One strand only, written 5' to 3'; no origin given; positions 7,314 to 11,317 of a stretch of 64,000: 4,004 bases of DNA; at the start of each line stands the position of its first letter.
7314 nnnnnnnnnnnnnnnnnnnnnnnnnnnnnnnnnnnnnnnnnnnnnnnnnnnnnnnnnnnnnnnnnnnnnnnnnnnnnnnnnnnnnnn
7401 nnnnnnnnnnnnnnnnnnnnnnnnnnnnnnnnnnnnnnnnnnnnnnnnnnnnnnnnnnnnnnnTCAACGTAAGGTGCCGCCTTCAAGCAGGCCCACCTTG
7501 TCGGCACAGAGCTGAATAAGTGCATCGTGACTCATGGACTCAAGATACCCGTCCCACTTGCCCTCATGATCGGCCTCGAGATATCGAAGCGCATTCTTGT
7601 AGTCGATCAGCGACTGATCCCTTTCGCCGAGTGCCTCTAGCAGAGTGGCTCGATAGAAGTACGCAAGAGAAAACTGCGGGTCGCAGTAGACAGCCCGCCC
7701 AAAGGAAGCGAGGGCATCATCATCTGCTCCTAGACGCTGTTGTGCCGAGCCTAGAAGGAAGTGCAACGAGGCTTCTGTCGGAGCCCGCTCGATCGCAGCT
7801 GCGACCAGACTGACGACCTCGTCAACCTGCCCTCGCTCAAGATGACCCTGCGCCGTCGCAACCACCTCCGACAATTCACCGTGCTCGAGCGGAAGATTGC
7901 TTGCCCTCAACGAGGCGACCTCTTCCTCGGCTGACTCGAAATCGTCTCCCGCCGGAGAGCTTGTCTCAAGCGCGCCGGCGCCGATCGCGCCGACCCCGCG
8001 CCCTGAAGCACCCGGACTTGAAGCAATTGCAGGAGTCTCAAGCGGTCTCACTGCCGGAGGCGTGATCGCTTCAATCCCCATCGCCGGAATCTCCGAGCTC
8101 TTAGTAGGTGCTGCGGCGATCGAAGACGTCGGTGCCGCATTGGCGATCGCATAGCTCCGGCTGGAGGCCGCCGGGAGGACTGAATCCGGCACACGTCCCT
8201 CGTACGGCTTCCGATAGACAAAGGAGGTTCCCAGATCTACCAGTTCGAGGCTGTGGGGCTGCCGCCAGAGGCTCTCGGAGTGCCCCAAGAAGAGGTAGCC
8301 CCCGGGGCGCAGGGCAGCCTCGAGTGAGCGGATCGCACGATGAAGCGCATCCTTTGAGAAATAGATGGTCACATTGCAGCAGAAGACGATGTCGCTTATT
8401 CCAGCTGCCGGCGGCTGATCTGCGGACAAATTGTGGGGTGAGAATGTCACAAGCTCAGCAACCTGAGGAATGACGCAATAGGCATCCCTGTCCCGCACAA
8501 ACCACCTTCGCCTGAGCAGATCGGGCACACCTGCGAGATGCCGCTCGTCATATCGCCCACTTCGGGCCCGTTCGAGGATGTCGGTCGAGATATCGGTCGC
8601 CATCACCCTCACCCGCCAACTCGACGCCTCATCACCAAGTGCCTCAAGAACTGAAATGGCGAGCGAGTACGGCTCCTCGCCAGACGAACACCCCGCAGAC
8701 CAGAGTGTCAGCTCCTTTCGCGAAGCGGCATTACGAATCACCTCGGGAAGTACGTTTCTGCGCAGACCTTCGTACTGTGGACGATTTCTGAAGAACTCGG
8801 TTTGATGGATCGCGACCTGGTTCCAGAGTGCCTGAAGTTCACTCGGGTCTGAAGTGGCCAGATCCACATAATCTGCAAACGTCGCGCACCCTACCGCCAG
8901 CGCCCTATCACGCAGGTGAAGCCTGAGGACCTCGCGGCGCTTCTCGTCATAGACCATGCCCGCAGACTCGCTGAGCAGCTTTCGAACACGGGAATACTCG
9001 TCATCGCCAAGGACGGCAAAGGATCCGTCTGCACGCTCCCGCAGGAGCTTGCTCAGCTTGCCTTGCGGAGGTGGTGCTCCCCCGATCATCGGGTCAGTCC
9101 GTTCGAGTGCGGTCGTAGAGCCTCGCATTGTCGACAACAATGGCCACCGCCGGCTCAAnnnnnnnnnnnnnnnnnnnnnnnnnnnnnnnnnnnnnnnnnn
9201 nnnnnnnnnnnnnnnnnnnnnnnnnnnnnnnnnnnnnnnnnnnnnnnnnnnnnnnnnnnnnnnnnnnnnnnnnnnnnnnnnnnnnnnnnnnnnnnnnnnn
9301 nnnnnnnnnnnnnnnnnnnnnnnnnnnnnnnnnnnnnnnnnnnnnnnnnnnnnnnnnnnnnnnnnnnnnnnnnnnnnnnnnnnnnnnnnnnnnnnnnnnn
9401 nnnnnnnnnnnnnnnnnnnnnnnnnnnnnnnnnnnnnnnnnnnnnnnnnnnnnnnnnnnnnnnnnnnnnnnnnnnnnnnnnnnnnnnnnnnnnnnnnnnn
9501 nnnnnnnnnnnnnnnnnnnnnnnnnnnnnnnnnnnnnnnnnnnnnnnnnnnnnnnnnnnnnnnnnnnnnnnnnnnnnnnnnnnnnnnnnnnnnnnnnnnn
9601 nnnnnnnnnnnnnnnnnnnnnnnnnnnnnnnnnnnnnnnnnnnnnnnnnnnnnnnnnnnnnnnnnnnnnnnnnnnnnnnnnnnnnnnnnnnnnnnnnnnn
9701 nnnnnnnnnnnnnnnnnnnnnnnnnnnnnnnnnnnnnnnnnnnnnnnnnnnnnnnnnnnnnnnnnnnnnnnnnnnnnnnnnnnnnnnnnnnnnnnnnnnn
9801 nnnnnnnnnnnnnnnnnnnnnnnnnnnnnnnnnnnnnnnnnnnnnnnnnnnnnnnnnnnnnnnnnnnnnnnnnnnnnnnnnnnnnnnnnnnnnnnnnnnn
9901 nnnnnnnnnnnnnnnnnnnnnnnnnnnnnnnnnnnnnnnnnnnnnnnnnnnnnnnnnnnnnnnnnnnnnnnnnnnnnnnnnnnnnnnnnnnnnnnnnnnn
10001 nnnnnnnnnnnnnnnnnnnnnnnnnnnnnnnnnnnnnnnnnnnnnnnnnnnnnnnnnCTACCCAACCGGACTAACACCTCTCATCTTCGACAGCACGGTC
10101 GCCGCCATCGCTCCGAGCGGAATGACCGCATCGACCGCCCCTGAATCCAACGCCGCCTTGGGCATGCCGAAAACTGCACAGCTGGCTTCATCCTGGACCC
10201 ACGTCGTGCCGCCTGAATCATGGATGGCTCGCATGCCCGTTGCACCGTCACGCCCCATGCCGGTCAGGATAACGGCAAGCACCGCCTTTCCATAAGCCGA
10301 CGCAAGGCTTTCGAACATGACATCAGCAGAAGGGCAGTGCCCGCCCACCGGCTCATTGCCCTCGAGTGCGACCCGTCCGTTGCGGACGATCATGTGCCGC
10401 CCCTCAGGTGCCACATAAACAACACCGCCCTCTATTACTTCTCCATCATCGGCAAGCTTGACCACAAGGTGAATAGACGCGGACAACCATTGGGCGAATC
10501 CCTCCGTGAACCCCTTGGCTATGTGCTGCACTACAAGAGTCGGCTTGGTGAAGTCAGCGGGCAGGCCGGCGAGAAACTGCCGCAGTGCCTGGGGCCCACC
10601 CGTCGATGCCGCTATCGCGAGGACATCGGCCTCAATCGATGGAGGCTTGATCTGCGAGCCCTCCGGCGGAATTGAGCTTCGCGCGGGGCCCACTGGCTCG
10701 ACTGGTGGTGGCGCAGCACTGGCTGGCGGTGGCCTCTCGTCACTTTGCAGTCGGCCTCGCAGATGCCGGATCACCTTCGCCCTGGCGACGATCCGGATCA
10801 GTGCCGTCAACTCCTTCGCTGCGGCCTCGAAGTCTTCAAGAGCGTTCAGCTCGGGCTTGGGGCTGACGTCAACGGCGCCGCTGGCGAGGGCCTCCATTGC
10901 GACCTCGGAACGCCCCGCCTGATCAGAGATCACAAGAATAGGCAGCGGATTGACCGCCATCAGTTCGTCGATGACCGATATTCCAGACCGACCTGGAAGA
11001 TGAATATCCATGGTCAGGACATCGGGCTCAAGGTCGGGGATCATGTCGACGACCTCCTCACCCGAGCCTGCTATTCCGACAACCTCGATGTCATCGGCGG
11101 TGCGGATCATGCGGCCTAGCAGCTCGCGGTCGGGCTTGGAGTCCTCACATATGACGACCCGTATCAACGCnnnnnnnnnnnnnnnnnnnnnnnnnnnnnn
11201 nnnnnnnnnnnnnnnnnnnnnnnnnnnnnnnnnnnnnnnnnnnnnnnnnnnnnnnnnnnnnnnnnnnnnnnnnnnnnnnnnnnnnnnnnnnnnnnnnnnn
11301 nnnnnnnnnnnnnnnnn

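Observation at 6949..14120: Six-gene chemosensory operon with Frz-like architecture but no receptor (MCP) and no stand-alone CheY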

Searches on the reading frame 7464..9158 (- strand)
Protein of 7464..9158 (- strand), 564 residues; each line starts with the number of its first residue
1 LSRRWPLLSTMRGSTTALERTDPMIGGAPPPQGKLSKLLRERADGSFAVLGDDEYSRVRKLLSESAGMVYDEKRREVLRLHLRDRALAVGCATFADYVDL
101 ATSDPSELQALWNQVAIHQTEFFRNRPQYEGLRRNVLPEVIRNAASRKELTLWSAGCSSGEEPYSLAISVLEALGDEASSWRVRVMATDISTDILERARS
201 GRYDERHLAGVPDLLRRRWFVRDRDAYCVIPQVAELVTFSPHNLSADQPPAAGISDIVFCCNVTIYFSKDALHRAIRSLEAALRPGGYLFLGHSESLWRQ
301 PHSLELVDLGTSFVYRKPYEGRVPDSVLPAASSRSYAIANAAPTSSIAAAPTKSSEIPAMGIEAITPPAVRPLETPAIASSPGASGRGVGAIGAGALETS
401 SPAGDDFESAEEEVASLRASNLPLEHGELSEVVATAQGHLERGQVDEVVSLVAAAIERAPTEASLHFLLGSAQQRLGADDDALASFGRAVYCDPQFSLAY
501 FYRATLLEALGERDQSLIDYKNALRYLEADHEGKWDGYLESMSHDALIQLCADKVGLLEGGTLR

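Call 3: search_protein_families(library=pfam, proteins=[window:7464-9158:-], max_evalue=0.01)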
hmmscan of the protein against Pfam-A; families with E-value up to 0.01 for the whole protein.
window:7464-9158:- (564 aa): 10 families
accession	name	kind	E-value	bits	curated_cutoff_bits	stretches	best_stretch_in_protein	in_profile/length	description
PF01739.24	CheR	-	1.3e-52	178.6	27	1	119-308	2-190/195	CheR methyltransferase, SAM binding domain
PF13431.12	TPR_17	-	2.3e-06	27.9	24.4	0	488-512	4-28/34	Tetratricopeptide repeat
PF07719.23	TPR_2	-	2.8e-06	27.5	27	0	463-495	1-33/34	Tetratricopeptide repeat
PF03705.20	CheR_N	-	1.7e-05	24.9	27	1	53-105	1-53/53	CheR methyltransferase, all-alpha domain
PF00515.34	TPR_1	-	6.9e-05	22.9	27.8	0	464-496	2-34/34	Tetratricopeptide repeat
PF13649.12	Methyltransf_25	-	0.00029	21.9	27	0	248-287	58-97/97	Methyltransferase domain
PF08242.18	Methyltransf_12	-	0.00054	21.1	30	0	233-289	47-98/98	Methyltransferase domain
PF13432.12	TPR_16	-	0.0011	19.8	32.7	1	435-495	3-63/65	Tetratricopeptide repeat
PF08241.18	Methyltransf_11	-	0.0012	19.8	21.2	0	250-291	56-95/95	Methyltransferase domain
PF13414.12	TPR_11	-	0.0042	17.2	26.8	0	476-511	7-42/42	TPR repeat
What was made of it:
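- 7464..9089 (-): cheR-TPR, a methyltransferase with a C-terminal TPR domain. Pfam CheR at 179 bits, with TPR_17 and TPR_2 just above their cut-offs (call 3).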

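Call 25: search_protein_families(library=ncbifam, proteins=[window:7464-9089:-], max_evalue=0.001)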
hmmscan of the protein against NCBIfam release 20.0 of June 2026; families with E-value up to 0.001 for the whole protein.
window:7464-9089:- (541 aa): 5 families
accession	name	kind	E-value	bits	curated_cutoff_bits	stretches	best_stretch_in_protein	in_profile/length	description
NF007902.0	PRK10611.1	equivalog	1.4e-40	139.3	435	1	26-274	21-266/287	protein-glutamate O-methyltransferase CheR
TIGR02552.1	LcrH_SycD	equivalog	3.6e-06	26.7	104.8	1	401-505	13-117/136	SycD/LcrH family type III secretion system chaperone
NF040959.1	MamA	equivalog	4.9e-06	26.1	200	1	424-494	123-193/204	magnetosome protein MamA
TIGR02917.1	PEP_TPR_lipo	equivalog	5.8e-06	24.5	312.2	1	412-503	437-528/899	XrtA/PEP-CTERM system TPR-repeat protein PrsT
NF033920.0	C39_PA2778_fam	equivalog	0.00072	19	150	0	394-503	145-253/255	PA2778 family cysteine peptidase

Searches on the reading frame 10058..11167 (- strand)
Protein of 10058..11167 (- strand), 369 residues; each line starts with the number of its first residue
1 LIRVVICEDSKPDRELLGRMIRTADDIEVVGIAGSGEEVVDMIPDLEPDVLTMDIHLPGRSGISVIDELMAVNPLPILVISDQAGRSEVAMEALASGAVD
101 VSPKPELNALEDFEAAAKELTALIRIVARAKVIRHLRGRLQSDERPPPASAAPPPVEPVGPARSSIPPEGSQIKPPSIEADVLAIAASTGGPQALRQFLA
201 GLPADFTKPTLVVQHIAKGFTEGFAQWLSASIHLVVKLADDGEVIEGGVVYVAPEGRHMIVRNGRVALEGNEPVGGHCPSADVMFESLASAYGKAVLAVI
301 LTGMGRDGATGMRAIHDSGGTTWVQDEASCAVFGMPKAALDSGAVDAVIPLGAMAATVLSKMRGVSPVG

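Call 3: search_protein_families(library=pfam, proteins=[window:10058-11167:-], max_evalue=0.01)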
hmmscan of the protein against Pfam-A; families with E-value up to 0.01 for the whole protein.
window:10058-11167:- (369 aa): 2 families
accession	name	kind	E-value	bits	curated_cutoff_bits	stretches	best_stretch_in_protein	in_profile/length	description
PF01339.22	CheB_methylest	-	4.9e-64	215.7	24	1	184-357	2-173/174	CheB methylesterase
PF00072.30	Response_reg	-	1.8e-15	57.5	30.2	1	4-105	1-100/111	Response regulator receiver domain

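Call 25: search_protein_families(library=ncbifam, proteins=[window:10058-11167:-], max_evalue=0.001)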
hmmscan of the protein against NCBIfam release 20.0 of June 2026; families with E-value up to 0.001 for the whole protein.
window:10058-11167:- (369 aa): 42 families (the best 25 are shown)
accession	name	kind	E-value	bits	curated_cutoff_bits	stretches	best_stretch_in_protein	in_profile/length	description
NF001965.0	PRK00742.1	subfamily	2.8e-98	329.4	293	1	2-363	4-354/357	chemotaxis-specific protein-glutamate methyltransferase CheB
NF009206.0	PRK12555.1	subfamily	6.4e-93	311.4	342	1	2-362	1-336/340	chemotaxis-specific protein-glutamate methyltransferase CheB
TIGR02875.1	spore_0_A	equivalog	5.4e-14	52.1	200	1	2-103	3-106/262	sporulation transcription factor Spo0A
NF041367.1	CheY_Halo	equivalog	7.3e-11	42.5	200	1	4-105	1-100/114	chemotaxis protein CheY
NF008677.0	PRK11697.1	equivalog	4.5e-09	36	246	1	1-105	1-102/238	two-component system response regulator BtsR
NF007935.0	PRK10651.1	equivalog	6.3e-09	35.3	250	1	4-98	9-103/216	two-component system response regulator NarL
NF040689.1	MtrAB_MtrA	equivalog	1.2e-08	34.6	300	1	6-105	3-99/219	MtrAB system response regulator MtrA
NF052445.1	RespRegMctR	equivalog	1.6e-08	34.2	300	1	2-83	2-84/205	two-component system response regulator MctR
NF011896.0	PRK15369.1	equivalog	7.6e-08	32.2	242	1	17-99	19-101/211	two component system response regulator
NF040534.1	resp_reg_YycF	equivalog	1.1e-07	31.4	340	1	3-105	2-101/231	response regulator YycF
NF006900.1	PRK09390.1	equivalog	2.8e-07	30.3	255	1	4-134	7-137/203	response regulator FixJ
TIGR02154.1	PhoB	equivalog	4.5e-07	29.4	296.2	1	3-105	4-106/226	phosphate regulon transcriptional regulator PhoB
TIGR01818.1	ntrC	equivalog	5.2e-07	28.8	558.6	1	5-105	2-100/463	nitrogen regulation protein NR(I)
NF008469.0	PRK11361.1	equivalog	6.1e-07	28.5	714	1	3-110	6-112/461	acetoacetate metabolism transcriptional regulator AtoC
NF041946.1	LuxO_transreg_Vib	equivalog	6.9e-07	28.4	800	1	26-105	20-98/463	quorum-sensing sigma-54 dependent transcriptional regulator LuxO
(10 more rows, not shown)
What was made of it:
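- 10058..11167 (-): cheB, the REC-methylesterase that removes receptor methyl groups. Pfam CheB_methylest, 216 bits (call 3), and above the NCBIfam CheB cut-off (call 25).
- Checked: CheB is at 10058-11167 with REC and methylesterase, and passes the NCBIfam CheB cut-off (329 bits against 293, call 25).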
